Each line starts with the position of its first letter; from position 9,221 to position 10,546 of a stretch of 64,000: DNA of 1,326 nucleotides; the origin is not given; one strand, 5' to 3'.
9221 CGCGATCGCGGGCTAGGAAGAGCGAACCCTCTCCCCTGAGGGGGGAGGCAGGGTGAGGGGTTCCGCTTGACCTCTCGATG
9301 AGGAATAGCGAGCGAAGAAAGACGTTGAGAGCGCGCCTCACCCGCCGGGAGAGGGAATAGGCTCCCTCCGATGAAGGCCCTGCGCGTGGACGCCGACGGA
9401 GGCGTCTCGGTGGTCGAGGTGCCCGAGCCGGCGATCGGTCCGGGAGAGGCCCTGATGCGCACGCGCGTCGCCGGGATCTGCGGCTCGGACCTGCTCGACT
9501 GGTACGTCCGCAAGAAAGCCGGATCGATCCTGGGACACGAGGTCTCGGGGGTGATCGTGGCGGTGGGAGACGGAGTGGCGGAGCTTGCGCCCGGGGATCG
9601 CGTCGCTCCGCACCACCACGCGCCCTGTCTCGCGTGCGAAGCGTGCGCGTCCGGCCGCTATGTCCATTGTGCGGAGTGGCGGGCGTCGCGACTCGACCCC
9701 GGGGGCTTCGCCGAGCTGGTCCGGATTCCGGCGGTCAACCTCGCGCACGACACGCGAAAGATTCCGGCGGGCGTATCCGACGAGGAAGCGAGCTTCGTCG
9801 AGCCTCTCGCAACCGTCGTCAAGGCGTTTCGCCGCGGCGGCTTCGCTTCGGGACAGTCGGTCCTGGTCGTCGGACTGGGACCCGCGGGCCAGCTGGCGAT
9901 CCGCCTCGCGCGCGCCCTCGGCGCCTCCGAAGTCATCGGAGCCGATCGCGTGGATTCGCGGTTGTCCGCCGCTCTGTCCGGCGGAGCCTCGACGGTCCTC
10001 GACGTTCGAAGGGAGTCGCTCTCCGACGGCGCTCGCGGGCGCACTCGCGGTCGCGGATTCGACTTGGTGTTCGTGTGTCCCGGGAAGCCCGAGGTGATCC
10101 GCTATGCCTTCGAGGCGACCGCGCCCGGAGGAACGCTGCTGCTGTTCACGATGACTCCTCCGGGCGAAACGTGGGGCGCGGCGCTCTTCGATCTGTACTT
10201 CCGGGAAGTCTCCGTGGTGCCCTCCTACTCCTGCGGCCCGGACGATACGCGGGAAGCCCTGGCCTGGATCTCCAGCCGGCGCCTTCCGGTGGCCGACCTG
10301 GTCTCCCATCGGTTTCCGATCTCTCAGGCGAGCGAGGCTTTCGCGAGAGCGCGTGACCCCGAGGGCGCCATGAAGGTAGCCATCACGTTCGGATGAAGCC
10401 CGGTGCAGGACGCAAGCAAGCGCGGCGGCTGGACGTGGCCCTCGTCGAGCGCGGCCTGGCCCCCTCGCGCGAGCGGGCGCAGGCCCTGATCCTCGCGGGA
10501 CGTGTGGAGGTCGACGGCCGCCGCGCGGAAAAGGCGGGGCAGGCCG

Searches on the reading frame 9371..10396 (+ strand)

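Call 11: search_protein_families(library=pfam, proteins=[window:9371-10396:+])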
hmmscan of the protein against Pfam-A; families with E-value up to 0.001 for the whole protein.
window:9371-10396:+ (341 aa): 4 families
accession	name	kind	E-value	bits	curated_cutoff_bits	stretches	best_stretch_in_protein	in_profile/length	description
PF00107.32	ADH_zinc_N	-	3.3e-23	82.5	31.8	1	173-301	3-128/129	Zinc-binding dehydrogenase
PF08240.17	ADH_N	-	7.2e-23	81.3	23.5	1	23-125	1-100/104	Alcohol dehydrogenase GroES-like domain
PF13602.12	ADH_zinc_N_2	-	7.7e-08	33.8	27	1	205-328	2-124/134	Zinc-binding dehydrogenase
PF16912.11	Glu_dehyd_C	-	8.8e-06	25.8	34.9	1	142-338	6-209/211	Glucose dehydrogenase C-terminus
